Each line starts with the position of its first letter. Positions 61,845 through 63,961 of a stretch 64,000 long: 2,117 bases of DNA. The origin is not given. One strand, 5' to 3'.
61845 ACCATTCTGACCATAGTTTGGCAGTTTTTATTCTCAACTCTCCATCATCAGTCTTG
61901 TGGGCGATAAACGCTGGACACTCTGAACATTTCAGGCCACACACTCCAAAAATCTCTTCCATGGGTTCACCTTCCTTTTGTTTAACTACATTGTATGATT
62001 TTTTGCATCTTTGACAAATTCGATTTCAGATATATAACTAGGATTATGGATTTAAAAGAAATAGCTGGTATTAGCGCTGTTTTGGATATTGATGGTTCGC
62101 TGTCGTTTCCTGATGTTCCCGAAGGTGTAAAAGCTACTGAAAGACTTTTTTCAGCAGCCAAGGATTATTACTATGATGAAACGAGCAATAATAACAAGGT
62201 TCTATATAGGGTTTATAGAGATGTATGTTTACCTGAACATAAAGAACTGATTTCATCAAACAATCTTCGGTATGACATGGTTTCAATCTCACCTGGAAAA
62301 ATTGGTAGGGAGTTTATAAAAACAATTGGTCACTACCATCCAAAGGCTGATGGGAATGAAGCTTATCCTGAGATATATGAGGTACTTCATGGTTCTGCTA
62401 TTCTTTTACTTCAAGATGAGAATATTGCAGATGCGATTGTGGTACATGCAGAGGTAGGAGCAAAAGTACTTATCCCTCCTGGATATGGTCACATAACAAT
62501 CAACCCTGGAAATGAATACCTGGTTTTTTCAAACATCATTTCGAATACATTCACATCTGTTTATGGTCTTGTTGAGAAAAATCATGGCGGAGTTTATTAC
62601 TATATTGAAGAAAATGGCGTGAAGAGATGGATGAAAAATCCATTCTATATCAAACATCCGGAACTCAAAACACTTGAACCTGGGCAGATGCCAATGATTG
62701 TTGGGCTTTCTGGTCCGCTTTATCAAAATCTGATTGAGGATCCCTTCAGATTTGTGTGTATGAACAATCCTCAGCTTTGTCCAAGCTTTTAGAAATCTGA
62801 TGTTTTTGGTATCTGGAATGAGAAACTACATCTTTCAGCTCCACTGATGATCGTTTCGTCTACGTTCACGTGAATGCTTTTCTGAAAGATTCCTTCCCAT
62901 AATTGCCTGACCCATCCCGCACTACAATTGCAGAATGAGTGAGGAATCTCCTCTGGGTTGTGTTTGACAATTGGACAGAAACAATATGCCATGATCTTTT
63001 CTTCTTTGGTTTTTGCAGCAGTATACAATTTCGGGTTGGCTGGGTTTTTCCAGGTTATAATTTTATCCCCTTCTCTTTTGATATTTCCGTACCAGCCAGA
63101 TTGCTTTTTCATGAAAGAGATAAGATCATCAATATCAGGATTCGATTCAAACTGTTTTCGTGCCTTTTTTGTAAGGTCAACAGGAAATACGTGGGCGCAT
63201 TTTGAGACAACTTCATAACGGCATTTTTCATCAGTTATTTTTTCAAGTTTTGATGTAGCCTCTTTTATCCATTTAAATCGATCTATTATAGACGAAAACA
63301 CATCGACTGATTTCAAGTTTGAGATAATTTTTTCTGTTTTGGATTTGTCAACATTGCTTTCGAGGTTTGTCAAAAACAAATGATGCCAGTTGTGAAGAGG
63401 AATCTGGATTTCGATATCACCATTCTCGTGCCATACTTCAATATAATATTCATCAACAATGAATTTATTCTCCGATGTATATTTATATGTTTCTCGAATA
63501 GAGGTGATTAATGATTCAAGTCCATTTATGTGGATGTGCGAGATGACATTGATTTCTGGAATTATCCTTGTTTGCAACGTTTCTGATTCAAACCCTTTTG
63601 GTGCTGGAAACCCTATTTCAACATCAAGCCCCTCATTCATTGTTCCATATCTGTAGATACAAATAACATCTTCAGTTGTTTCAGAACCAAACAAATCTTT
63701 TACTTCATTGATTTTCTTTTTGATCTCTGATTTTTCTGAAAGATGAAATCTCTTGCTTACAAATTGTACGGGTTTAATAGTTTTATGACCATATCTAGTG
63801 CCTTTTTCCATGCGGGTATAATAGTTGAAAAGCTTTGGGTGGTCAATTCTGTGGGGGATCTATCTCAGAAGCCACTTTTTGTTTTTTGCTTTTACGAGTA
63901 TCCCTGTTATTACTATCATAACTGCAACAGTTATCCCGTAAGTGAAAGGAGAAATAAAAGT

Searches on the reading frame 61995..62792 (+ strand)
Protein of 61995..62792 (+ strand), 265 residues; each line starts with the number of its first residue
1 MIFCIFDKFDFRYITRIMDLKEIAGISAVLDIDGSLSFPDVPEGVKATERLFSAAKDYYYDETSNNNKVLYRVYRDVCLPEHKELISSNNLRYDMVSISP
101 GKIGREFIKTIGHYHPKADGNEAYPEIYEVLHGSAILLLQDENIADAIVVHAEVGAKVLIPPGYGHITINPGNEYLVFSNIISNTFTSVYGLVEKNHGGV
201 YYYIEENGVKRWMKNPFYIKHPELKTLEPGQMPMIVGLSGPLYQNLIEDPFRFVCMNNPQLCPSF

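Call 7: search_protein_families(library=pfam, proteins=[window:61995-62792:+], max_evalue=0.001)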
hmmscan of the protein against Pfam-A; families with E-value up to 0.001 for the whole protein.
window:61995-62792:+ (265 aa): 1 family
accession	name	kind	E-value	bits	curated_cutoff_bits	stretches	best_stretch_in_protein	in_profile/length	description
PF06560.17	GPI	-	1.5e-40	138.9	20.7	1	63-214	22-176/182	Glucose-6-phosphate isomerase (GPI)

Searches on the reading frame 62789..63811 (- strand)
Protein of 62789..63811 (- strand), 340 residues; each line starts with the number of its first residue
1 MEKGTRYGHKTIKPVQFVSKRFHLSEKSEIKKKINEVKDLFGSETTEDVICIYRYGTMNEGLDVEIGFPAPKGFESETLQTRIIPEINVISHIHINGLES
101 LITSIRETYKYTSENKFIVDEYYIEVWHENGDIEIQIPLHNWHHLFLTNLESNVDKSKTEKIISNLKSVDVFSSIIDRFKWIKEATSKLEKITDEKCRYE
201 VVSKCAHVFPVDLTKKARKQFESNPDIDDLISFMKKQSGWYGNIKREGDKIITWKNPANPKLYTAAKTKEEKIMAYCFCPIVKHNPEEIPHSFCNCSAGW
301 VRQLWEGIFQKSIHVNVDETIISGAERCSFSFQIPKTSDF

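Call 7: search_protein_families(library=pfam, proteins=[window:62789-63811:-], max_evalue=0.001)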
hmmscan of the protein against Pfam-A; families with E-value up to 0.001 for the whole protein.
window:62789-63811:- (340 aa): 1 family
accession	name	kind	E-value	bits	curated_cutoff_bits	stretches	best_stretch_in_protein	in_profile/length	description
PF19641.4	DUF6144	-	1.9e-05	25.1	28.8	0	274-331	116-173/181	Family of unknown function (DUF6144)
